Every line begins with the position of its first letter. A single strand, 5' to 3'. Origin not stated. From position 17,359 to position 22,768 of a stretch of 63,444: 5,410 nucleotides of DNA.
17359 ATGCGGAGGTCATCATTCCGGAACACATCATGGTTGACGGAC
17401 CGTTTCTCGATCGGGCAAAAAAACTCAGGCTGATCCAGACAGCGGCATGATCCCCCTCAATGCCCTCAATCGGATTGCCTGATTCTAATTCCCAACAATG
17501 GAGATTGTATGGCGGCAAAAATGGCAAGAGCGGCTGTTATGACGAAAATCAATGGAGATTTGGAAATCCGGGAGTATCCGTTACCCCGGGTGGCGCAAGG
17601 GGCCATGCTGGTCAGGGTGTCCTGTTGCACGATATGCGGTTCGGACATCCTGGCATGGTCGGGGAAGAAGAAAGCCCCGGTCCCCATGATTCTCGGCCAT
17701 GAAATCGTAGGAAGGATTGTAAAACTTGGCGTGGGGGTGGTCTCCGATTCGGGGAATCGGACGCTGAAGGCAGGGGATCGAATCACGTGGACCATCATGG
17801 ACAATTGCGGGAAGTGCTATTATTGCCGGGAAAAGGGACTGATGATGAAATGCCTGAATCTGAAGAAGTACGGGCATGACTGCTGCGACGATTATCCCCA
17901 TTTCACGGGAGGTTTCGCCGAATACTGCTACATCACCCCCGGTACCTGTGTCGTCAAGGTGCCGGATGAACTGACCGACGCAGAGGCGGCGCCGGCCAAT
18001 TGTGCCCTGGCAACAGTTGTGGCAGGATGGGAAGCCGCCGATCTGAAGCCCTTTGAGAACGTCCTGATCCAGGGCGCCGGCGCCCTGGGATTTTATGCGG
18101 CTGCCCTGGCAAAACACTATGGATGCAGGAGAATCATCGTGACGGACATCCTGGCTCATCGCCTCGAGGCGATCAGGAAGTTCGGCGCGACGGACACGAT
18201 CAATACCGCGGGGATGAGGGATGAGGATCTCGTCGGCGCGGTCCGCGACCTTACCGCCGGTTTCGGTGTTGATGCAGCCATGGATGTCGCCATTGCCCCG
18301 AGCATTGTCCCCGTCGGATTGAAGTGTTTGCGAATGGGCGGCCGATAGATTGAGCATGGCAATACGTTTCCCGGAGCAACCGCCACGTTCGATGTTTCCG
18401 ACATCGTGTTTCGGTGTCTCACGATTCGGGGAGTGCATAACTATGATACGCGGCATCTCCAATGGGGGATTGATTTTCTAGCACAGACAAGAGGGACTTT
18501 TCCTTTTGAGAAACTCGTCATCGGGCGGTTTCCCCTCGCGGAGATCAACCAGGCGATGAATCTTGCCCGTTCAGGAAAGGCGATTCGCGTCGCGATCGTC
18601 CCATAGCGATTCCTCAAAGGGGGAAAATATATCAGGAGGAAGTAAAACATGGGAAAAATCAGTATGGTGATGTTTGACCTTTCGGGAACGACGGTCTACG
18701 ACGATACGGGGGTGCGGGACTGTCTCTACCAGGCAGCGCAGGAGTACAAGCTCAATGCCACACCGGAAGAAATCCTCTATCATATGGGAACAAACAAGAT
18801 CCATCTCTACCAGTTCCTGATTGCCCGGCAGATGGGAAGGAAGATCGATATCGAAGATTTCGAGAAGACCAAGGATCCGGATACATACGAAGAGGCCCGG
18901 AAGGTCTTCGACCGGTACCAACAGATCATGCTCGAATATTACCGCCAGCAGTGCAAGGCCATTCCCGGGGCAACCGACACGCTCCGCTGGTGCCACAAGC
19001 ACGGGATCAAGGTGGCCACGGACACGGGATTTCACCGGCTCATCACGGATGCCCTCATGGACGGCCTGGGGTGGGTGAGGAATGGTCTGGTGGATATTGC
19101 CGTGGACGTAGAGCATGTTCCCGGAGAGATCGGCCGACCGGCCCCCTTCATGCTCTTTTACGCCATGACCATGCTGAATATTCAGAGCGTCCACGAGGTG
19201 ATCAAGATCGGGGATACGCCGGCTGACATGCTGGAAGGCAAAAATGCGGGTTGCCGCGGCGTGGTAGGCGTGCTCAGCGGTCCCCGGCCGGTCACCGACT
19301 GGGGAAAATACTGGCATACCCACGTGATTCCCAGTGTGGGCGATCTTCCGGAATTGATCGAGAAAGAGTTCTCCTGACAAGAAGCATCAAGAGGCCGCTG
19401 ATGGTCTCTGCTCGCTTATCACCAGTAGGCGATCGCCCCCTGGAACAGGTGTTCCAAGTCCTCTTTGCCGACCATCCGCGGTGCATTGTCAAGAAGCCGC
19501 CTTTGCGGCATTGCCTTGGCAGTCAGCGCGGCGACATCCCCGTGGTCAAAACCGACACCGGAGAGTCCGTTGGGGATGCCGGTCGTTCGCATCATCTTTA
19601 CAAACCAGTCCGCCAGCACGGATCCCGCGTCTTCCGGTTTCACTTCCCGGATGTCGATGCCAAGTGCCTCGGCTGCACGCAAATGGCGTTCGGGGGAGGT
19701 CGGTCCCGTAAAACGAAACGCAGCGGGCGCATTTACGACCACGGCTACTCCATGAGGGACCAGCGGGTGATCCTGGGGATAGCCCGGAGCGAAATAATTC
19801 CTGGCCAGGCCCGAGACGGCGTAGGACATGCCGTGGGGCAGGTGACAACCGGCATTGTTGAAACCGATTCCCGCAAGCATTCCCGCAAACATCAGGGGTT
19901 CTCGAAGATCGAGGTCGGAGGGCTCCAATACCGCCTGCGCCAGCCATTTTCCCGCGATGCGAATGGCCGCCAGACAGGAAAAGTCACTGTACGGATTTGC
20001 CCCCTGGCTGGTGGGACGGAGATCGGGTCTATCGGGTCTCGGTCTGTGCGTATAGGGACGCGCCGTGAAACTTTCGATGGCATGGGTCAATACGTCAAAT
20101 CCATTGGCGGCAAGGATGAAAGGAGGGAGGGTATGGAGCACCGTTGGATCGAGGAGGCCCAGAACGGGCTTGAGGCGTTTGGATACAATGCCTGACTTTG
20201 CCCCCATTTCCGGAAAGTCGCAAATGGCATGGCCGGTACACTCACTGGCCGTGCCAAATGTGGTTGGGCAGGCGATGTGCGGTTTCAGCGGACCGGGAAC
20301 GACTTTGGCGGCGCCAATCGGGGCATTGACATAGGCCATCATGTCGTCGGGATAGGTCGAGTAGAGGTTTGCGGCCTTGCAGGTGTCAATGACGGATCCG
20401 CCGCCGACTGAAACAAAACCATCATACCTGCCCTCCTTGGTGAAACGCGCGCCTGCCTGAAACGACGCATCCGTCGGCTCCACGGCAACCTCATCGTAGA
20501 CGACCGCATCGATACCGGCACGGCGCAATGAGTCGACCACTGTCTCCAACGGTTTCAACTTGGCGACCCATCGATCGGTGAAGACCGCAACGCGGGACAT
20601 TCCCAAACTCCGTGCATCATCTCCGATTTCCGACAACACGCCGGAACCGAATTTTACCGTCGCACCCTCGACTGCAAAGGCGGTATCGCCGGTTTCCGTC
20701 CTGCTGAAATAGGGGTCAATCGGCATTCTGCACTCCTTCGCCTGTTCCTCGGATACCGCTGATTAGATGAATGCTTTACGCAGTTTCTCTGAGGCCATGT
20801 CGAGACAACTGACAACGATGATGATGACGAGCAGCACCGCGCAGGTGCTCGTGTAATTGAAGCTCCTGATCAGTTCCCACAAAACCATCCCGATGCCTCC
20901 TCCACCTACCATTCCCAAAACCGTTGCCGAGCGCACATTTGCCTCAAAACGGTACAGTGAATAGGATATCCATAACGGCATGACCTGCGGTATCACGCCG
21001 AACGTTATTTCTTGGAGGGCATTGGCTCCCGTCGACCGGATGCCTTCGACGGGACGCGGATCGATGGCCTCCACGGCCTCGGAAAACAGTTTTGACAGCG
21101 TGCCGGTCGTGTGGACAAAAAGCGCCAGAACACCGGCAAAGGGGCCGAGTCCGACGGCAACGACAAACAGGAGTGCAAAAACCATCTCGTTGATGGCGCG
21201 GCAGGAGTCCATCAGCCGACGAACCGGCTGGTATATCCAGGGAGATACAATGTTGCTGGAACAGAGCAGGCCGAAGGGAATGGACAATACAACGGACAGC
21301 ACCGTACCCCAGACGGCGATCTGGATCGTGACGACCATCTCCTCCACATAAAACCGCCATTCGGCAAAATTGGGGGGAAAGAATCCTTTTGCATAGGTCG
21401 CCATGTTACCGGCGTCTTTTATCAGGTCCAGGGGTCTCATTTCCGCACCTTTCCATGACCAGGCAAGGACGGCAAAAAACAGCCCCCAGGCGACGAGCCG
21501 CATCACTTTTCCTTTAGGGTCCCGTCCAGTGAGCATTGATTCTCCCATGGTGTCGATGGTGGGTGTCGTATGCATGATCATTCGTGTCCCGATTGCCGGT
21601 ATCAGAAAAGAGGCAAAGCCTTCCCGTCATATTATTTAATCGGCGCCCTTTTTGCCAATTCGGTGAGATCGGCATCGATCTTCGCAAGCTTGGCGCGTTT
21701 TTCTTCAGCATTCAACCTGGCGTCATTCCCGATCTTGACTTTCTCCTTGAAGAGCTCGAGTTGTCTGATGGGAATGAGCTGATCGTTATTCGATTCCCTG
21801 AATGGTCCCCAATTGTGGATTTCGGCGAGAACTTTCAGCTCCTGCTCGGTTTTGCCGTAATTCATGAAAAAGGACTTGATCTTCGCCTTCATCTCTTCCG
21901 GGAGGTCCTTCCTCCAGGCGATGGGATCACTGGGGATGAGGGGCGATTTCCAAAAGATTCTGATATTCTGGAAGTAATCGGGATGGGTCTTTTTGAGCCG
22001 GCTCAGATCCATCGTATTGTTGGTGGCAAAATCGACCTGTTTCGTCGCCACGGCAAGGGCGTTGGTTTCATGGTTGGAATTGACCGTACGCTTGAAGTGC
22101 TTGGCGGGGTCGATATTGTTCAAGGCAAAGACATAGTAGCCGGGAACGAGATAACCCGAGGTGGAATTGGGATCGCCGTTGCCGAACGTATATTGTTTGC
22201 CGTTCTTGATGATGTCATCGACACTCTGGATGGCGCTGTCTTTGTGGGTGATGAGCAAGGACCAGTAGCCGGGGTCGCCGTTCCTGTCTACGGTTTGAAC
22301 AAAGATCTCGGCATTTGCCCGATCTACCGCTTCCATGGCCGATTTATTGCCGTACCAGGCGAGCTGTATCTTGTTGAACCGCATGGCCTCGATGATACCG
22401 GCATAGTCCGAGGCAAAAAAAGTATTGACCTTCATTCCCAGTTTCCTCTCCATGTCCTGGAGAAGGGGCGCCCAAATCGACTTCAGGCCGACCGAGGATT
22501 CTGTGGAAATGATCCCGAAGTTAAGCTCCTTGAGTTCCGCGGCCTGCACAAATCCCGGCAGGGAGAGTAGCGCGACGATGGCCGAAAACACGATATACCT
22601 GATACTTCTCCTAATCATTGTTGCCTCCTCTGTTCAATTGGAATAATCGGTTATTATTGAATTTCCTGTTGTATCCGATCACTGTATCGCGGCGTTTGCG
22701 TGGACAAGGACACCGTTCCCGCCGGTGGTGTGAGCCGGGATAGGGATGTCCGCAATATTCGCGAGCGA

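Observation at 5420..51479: Fourteen 11-bp-phased Pho-box-like arrays tie almost every operon in the window to one regulon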

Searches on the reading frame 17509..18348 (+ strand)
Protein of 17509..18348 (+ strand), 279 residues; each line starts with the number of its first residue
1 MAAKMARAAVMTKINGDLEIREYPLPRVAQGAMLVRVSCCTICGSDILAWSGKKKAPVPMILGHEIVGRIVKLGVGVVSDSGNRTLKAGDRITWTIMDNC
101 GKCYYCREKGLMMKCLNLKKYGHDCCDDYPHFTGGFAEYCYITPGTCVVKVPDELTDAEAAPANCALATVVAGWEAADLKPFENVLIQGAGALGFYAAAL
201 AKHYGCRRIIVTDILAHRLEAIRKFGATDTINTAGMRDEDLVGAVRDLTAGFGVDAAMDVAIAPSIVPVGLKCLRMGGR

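Call 6: search_protein_families(library=pfam, proteins=[window:17509-18348:+], max_evalue=0.00001)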
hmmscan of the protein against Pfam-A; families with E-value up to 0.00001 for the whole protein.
window:17509-18348:+ (279 aa): 2 families
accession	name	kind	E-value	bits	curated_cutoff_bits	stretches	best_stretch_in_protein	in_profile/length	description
PF08240.17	ADH_N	-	1.1e-21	77.4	23.5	1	30-153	2-104/104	Alcohol dehydrogenase GroES-like domain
PF00107.32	ADH_zinc_N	-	1.1e-17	64.7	31.8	1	192-279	1-84/129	Zinc-binding dehydrogenase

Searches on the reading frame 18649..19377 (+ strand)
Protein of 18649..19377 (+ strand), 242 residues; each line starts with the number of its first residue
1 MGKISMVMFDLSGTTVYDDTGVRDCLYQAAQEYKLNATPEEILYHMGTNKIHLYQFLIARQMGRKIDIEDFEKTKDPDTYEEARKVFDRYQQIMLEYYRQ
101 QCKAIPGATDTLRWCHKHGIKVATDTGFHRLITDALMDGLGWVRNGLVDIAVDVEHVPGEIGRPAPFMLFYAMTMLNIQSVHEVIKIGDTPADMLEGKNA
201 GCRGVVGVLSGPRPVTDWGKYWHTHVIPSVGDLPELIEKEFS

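Call 6: search_protein_families(library=pfam, proteins=[window:18649-19377:+], max_evalue=0.00001)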
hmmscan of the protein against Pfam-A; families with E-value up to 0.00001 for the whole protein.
window:18649-19377:+ (242 aa): 3 families
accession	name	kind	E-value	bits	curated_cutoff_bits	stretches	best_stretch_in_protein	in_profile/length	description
PF00702.32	Hydrolase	-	1.7e-15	58.4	26.4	1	6-201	3-191/191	haloacid dehalogenase-like hydrolase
PF13419.12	HAD_2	-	2.8e-14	54.1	23.8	1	7-204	1-175/178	Haloacid dehalogenase-like hydrolase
PF13242.12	Hydrolase_like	-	3.3e-07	30.6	22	1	161-233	2-75/75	HAD-hyrolase-like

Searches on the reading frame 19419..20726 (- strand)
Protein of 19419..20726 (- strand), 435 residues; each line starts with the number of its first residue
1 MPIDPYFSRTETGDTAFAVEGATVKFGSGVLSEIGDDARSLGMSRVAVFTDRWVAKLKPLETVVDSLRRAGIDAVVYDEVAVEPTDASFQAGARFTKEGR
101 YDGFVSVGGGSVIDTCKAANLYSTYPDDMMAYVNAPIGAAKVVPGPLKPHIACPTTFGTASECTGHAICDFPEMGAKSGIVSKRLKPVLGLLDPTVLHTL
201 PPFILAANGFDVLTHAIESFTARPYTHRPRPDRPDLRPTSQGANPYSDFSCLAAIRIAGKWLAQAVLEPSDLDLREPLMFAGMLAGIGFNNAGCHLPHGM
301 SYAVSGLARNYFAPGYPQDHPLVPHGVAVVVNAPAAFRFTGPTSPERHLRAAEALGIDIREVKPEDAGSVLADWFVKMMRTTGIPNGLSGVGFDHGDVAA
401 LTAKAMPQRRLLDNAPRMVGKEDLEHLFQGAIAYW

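Call 6: search_protein_families(library=pfam, proteins=[window:19419-20726:-], max_evalue=0.00001)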
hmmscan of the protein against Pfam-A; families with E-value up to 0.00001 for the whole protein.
window:19419-20726:- (435 aa): 3 families
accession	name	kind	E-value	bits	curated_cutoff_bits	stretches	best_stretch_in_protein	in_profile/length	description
PF00465.25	Fe-ADH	-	1.3e-38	132.7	31.3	1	24-194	4-168/168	Iron-containing alcohol dehydrogenase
PF25137.1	ADH_Fe_C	-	3.3e-27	95.9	27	1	240-430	18-192/194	Fe-containing alcohol dehydrogenase family, C-terminal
PF13685.12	Fe-ADH_2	-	3.3e-10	40.6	28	1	26-119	2-93/149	Iron-containing alcohol dehydrogenase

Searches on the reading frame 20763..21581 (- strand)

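Call 6: search_protein_families(library=pfam, proteins=[window:20763-21581:-], max_evalue=0.00001)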
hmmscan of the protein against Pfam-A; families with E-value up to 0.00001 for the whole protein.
window:20763-21581:- (272 aa): 1 family
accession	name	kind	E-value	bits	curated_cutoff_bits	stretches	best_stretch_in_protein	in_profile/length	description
PF00528.27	BPD_transp_1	-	9.6e-20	71.5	26.4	1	101-260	2-167/184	Binding-protein-dependent transport system inner membrane component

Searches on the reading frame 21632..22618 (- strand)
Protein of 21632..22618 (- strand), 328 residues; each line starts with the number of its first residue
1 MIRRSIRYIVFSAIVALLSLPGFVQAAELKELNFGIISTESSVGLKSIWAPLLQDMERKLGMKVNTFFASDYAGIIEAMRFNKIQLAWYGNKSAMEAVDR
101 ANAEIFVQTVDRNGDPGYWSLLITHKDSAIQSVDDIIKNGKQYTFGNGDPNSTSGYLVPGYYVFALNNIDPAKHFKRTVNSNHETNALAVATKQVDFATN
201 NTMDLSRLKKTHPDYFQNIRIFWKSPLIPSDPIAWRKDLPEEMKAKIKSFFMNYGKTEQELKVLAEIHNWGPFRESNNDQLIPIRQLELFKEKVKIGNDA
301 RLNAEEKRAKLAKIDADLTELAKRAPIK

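Call 6: search_protein_families(library=pfam, proteins=[window:21632-22618:-], max_evalue=0.00001)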
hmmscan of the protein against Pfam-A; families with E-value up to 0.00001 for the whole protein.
window:21632-22618:- (328 aa): 1 family
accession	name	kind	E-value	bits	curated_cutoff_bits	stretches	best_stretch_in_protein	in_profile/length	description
PF12974.12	Phosphonate-bd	-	4.1e-73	246.2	27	1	34-280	1-241/242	ABC transporter, phosphonate, periplasmic substrate-binding protein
